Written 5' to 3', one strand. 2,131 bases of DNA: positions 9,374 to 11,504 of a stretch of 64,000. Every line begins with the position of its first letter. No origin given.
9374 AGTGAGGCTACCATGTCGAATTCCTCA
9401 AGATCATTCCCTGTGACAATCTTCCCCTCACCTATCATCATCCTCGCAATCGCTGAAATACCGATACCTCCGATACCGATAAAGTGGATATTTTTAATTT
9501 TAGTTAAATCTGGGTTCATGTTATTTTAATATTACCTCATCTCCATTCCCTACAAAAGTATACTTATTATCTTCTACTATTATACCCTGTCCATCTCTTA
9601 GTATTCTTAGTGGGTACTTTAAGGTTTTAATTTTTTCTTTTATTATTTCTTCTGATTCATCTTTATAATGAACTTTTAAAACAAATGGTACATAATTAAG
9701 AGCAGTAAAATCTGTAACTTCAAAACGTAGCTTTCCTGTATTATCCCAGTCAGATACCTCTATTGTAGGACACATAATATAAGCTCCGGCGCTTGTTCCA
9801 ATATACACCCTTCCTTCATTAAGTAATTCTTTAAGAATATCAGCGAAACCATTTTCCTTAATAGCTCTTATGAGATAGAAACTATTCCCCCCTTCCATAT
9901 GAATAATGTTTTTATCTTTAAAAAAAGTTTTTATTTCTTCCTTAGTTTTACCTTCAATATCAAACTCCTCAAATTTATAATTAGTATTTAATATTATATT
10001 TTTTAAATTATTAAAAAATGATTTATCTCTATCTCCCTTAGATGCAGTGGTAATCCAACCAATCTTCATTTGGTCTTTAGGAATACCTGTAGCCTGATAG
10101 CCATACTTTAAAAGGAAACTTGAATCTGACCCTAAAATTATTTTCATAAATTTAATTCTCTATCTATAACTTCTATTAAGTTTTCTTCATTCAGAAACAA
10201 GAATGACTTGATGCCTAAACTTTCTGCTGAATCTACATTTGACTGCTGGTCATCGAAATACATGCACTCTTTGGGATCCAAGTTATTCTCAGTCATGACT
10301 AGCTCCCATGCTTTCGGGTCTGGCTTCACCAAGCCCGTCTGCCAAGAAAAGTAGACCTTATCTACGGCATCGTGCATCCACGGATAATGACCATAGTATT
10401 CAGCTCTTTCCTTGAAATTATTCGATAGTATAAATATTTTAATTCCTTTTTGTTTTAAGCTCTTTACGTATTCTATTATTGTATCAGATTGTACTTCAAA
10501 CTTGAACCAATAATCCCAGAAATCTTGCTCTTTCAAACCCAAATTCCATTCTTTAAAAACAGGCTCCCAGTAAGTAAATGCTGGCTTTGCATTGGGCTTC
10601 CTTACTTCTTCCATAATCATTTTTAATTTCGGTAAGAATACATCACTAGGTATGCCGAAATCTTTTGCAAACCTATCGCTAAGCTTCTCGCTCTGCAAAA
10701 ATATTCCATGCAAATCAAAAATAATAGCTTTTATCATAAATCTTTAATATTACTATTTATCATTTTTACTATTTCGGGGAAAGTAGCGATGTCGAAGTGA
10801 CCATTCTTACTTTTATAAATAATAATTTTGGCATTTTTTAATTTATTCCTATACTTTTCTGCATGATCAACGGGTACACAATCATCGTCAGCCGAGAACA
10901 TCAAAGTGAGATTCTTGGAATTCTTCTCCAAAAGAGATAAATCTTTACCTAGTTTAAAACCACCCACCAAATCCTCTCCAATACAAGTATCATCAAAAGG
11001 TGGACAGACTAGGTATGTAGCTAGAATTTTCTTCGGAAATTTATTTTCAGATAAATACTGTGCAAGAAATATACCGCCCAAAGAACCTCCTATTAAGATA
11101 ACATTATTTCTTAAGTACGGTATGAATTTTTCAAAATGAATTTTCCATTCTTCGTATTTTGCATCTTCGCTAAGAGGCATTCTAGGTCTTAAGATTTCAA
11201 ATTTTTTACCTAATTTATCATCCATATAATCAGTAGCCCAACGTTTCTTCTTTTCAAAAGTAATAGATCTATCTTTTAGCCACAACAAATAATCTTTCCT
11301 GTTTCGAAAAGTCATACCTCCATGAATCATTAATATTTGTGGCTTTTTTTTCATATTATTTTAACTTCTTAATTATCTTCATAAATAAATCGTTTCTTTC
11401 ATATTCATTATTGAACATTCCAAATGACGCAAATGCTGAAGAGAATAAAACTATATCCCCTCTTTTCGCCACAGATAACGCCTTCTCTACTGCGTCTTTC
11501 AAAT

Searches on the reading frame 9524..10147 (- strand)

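Call 56: search_protein_families(library=pfam, proteins=[window:9524-10147:-], max_evalue=0.00001)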
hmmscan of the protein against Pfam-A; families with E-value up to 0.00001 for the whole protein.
window:9524-10147:- (208 aa): 1 family
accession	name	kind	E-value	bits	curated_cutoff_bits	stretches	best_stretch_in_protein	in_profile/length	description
PF03575.23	Peptidase_S51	-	1.2e-28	100.7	23.9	1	25-197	29-204/206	Peptidase family S51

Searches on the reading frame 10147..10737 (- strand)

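Call 56: search_protein_families(library=pfam, proteins=[window:10147-10737:-], max_evalue=0.00001)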
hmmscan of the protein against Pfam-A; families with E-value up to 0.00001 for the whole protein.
window:10147-10737:- (197 aa): 2 families
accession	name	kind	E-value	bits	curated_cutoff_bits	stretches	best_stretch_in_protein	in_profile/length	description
PF13419.12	HAD_2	-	3.8e-15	56.9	23.8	1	5-179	1-176/178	Haloacid dehalogenase-like hydrolase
PF00702.32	Hydrolase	-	5.7e-15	56.7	26.4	1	83-175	99-191/191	haloacid dehalogenase-like hydrolase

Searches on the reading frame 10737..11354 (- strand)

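Call 56: search_protein_families(library=pfam, proteins=[window:10737-11354:-], max_evalue=0.00001)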
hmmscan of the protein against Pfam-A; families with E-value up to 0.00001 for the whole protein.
window:10737-11354:- (206 aa): 2 families
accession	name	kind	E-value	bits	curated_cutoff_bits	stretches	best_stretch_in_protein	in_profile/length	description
PF06821.19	Ser_hydrolase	-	1.1e-06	29.1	22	1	59-190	34-157/172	Serine hydrolase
PF00561.26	Abhydrolase_1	-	6.8e-06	26.3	25.8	0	84-121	70-103/245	alpha/beta hydrolase fold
